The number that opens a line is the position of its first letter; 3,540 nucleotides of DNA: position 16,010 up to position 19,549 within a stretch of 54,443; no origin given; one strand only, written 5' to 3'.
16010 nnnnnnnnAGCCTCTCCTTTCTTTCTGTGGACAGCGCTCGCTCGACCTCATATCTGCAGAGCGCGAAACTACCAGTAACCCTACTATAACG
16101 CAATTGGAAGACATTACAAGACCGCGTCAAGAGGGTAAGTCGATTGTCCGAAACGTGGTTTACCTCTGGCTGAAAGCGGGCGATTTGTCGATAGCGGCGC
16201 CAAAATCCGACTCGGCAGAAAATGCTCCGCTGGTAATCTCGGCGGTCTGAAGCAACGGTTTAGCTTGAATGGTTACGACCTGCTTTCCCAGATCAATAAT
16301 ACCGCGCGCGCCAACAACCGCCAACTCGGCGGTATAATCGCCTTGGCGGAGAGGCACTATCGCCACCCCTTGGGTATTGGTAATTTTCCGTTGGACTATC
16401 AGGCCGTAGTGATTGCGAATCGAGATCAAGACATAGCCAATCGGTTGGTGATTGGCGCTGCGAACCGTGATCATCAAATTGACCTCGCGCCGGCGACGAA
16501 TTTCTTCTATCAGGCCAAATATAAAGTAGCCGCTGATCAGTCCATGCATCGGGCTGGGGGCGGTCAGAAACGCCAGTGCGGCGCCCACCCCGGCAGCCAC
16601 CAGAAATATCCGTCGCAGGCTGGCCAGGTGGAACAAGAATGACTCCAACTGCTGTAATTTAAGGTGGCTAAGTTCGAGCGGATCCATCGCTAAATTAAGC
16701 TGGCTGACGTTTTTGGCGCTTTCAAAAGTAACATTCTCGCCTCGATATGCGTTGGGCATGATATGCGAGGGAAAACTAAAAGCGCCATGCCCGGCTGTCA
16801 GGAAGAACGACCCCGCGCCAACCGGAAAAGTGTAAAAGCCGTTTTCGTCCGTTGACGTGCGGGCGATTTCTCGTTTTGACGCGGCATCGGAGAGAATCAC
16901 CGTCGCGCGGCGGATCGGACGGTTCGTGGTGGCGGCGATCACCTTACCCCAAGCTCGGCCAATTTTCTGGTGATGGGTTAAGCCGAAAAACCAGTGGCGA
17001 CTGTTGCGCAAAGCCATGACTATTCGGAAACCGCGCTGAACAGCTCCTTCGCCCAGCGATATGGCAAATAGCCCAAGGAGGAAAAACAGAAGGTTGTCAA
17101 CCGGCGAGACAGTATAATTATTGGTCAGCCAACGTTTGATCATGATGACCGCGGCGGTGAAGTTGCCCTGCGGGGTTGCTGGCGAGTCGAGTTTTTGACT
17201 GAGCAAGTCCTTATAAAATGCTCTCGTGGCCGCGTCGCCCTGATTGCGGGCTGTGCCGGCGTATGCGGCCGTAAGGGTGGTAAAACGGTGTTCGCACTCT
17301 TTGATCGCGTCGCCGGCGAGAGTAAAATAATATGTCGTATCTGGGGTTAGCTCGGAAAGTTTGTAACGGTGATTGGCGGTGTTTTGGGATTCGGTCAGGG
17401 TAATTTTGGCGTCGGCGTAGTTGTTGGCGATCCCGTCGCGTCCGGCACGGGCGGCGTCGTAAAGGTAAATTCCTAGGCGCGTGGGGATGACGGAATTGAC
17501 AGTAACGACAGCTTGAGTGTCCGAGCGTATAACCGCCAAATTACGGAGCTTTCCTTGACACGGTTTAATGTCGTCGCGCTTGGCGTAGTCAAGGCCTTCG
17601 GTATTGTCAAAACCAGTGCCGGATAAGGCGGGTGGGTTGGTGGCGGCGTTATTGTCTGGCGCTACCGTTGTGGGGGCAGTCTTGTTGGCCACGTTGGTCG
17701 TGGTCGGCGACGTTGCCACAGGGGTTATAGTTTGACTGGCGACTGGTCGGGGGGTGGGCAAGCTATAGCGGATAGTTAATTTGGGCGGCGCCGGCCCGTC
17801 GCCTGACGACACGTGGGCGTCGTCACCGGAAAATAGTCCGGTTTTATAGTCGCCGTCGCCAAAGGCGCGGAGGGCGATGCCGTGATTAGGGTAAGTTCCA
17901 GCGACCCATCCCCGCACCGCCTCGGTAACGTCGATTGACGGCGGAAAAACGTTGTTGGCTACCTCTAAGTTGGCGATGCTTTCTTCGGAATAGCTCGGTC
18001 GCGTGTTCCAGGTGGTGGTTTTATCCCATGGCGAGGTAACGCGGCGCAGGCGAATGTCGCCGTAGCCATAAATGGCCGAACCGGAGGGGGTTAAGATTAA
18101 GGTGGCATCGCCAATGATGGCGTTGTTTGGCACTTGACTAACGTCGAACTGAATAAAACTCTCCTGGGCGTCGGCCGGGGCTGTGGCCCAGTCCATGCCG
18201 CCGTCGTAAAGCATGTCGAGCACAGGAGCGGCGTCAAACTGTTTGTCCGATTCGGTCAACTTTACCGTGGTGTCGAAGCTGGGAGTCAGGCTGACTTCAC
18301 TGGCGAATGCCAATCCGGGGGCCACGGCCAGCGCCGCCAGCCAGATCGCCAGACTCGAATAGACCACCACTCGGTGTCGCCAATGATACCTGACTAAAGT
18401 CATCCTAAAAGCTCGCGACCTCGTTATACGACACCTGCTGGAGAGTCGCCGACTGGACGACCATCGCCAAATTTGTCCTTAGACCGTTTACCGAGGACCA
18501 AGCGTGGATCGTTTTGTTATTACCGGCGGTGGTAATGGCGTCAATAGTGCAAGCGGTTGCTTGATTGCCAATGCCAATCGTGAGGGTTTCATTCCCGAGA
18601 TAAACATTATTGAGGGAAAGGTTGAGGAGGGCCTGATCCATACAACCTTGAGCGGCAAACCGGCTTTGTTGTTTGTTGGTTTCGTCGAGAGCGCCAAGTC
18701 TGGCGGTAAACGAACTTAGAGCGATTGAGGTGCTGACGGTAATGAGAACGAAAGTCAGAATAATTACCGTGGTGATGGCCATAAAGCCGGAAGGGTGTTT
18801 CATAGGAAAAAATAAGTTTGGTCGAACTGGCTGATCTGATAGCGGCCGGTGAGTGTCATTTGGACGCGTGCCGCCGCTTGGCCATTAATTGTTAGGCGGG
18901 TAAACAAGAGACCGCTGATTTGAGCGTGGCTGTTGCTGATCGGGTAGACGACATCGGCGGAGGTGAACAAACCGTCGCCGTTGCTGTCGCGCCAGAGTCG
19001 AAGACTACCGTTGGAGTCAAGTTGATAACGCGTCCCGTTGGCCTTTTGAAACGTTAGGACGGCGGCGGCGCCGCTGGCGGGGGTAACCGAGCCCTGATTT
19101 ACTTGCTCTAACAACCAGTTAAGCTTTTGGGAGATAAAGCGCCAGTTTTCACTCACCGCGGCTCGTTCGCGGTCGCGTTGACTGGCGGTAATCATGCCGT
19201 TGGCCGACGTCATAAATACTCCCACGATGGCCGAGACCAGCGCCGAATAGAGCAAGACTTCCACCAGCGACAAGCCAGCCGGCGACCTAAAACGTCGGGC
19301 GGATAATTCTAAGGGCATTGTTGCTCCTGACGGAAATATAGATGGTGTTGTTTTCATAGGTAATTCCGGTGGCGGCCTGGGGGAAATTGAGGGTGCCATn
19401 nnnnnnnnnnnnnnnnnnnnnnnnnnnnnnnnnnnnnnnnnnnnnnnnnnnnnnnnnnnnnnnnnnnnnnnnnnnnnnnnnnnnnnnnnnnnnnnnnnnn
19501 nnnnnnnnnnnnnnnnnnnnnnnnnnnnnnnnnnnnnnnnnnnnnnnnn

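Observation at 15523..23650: Compact monoderm-type type IV pilus operon with two non-canonical large components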

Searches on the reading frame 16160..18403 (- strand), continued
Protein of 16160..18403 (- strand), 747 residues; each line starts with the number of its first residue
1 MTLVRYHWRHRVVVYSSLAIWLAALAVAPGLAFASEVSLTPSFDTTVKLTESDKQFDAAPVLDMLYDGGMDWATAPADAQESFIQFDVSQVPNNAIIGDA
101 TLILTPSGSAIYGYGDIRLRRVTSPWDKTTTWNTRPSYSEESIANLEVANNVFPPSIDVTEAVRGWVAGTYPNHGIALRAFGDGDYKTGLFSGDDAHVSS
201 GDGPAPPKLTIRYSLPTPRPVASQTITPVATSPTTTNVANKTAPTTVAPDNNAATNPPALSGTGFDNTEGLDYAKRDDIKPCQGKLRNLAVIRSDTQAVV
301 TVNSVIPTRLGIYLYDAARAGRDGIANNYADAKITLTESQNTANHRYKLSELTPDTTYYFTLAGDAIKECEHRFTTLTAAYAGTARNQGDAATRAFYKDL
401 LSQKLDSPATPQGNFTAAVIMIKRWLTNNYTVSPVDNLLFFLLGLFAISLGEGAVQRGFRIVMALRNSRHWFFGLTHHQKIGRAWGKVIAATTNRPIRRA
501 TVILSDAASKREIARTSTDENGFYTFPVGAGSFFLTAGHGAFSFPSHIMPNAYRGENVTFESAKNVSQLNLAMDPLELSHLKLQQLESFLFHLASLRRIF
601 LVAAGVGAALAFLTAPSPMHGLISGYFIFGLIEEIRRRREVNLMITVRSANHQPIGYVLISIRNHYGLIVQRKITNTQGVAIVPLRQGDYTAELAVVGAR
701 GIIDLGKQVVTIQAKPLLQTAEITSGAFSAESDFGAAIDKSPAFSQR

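Call 64: find_encoding_contigs(protein=P0121, flank=10000, max_places=4)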
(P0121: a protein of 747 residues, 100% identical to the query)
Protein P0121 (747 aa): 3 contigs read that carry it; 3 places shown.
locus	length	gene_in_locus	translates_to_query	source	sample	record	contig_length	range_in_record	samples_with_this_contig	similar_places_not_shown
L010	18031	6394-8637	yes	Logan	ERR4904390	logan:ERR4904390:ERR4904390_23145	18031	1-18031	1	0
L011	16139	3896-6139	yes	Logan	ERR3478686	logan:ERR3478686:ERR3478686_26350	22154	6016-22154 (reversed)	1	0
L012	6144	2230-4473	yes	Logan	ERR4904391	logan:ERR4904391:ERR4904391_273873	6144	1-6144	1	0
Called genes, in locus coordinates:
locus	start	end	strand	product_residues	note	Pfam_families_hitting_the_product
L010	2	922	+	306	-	?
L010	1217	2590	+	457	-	PF00437:T2SSE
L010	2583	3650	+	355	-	PF00482:T2SSF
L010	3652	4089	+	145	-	-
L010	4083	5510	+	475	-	PF09826:Beta_propel (faint), PF08309:LVIVD (faint)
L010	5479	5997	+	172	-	-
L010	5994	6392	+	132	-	-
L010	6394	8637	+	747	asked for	PF24517:CBM96, PF13620:CarboxypepD_reg (weak)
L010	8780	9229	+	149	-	PF07963:N_methyl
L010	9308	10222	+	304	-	PF01565:FAD_binding_4, PF02873:MurB_C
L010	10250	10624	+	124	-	-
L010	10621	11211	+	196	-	PF00300:His_Phos_1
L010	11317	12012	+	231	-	PF00005:ABC_tran, PF13304:AAA_21 (weak)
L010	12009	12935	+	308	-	PF18075:FtsX_ECD, PF02687:FtsX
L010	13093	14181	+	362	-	PF05257:CHAP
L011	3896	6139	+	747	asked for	PF24517:CBM96, PF13620:CarboxypepD_reg (weak)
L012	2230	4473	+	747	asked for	PF24517:CBM96, PF13620:CarboxypepD_reg (weak)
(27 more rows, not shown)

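Call 68: search_protein_families(library=pfam, proteins=[L008:13729-14208:+, L008:7533-7922:+], max_evalue=0.05)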
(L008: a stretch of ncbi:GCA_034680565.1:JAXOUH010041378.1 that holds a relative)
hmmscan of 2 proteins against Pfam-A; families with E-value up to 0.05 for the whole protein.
L008:13729-14208:+ (159 aa): 3 families
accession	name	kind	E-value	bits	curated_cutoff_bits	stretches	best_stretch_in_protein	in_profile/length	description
PF07963.17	N_methyl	-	1.4e-07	31.2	21.2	1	5-28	3-26/27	Prokaryotic N-terminal methylation motif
PF23960.2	DUF7289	-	0.026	14.5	27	1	15-81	14-80/238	Family of unknown function (DUF7289)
PF14221.11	DUF4330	-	0.027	15.1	27.6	1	9-59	14-66/167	Domain of unknown function (DUF4330)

L008:7533-7922:+ (129 aa): 0 families

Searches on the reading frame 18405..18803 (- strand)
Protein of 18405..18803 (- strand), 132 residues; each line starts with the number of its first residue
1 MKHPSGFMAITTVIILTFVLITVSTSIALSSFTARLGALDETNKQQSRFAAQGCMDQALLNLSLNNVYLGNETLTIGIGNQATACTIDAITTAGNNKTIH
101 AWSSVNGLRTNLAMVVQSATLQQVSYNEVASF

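Call 3: search_protein_families(library=pfam, proteins=[window:18405-18803:-], max_evalue=0.1)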
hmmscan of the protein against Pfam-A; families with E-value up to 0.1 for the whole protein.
window:18405-18803:- (132 aa): 1 family
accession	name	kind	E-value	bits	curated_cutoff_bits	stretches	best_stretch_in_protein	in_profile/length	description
PF14341.11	PilX_N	-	0.035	14.5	25.5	1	8-53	3-48/51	PilX N-terminal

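Call 4: search_protein_families(library=ncbifam, proteins=[window:18405-18803:-], max_evalue=0.1)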
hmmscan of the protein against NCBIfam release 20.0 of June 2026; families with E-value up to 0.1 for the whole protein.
window:18405-18803:- (132 aa): 3 families
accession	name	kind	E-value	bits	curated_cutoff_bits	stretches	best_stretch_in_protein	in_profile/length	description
NF006068.0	PRK08210.1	equivalog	0.0027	16.9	474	1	73-131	150-207/405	aspartate kinase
NF049984.1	Rv1679_FadE16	equivalog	0.015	14.5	600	1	39-118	199-278/371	Rv1679 family acyl-CoA dehydrogenase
NF047687.1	LIC10173_fam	subfamily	0.083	12.6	230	1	42-98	112-168/198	LIC10173 family protein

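Call 57: search_solved_structures(query=A7, max_evalue=1)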
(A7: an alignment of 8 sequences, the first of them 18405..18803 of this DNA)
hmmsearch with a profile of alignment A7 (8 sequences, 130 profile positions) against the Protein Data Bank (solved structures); distinct sequences matched with E-value up to 1: 0.

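Call 58: search_protein_families(library=pfam, alignment_id=A7, max_evalue=0.1)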
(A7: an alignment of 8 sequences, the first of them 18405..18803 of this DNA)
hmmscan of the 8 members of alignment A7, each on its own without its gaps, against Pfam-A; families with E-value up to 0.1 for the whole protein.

A. member 1, window:18405-18803:- (132 aa): 1 family
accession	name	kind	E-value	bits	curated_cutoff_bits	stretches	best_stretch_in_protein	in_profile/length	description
PF14341.11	PilX_N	-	0.035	14.5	25.5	1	8-53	3-48/51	PilX N-terminal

B. families by the number of members that match (of 8 scanned): 2 families
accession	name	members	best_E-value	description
PF14341.11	PilX_N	2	0.0055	PilX N-terminal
PF22504.1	DUF6993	1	0.039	Domain of unknown function (DUF6993)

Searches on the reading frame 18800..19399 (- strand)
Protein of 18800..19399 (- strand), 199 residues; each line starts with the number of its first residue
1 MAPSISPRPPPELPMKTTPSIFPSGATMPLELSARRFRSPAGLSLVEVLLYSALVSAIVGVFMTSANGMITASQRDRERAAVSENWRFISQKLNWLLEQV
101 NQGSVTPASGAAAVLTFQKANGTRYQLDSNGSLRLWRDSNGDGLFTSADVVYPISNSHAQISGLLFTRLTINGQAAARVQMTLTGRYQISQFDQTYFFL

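Call 3: search_protein_families(library=pfam, proteins=[window:18800-19399:-], max_evalue=0.1)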
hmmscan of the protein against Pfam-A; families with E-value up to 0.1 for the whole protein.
window:18800-19399:- (199 aa): 0 families

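Call 4: search_protein_families(library=ncbifam, proteins=[window:18800-19399:-], max_evalue=0.1)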
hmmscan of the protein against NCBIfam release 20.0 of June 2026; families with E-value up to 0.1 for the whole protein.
window:18800-19399:- (199 aa): 0 families

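Call 56: search_solved_structures(query=A6, max_evalue=1)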
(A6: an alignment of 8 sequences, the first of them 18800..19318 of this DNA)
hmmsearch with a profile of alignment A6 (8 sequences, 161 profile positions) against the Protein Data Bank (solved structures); distinct sequences matched with E-value up to 1: 9.
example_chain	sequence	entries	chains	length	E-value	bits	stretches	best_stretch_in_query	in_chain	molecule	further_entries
9egp_A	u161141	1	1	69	0.0022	21.3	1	5-41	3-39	Geopilin domain 1 protein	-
5g23_A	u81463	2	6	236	0.0056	20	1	9-58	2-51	TYPE-IV LIKE PILIN TTHA1219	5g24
7tgg_A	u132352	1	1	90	0.013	18.7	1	5-33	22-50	Geopilin domain 1 protein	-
9laa_A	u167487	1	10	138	0.047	17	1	1-39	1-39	Type IV pilin protein PilA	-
4x5m_A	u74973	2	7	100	0.079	16.2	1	18-68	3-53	Uncharacterized protein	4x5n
6yfm_AA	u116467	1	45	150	0.14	15.5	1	50-82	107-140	coat protein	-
3j31_P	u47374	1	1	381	0.21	14.9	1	47-107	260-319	C381 turret protein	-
4ind_A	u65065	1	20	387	0.21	14.8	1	47-107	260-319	C381 turret protein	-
8tum_e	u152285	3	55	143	0.3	14.4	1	13-92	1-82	Type IV major pilin protein PilA | Pilin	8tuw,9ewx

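Call 59: search_protein_families(library=ncbifam, alignment_id=A6, max_evalue=0.1)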
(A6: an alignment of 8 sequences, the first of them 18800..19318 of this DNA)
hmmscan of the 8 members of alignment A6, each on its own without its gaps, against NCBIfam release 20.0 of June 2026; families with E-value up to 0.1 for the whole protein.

A. member 1, window:18800-19318:- (172 aa): 1 family
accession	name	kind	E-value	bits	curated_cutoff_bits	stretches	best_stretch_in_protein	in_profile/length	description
NF006453.0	PRK08808.1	equivalog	0.08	12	295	0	12-66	5-59/211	type II secretion system protein J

B. families by the number of members that match (of 8 scanned): 15 families
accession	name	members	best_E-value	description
NF040982.1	ComGD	4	0.033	competence type IV pilus minor pilin ComGD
NF041002.1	pilin_ComGF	2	0.00012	competence type IV pilus minor pilin ComGF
NF007800.0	PRK10506.1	2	0.0016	prepilin peptidase-dependent protein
NF038304.1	EPS_HpsC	2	0.0018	hormogonium polysaccharide secretion pseudopilin HpsC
NF007862.0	PRK10574.1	2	0.011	prepilin peptidase-dependent pilin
NF047828.1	T3SSXpsI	2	0.014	type II secretion system protein XpsI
TIGR02532.1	IV_pilin_GFxxxE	2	0.021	prepilin-type N-terminal cleavage/methylation domain-containing protein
NF041013.1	T4P_ComGE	2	0.088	competence type IV pilus minor pilin ComGE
TIGR01708.2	typeII_sec_gspH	1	5.3e-06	type II secretion system minor pseudopilin GspH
TIGR02599.1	TIGR02599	1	0.00044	Verru_Chthon cassette protein C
NF007848.0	PRK10557.1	1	0.0047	prepilin peptidase-dependent protein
TIGR03785.1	marine_sort_HK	1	0.018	proteobacterial dedicated sortase system histidine kinase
TIGR01707.1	gspI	1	0.05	type II secretion system minor pseudopilin GspI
NF009897.0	PRK13357.1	1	0.052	branched-chain amino acid aminotransferase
NF006453.0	PRK08808.1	1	0.08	type II secretion system protein J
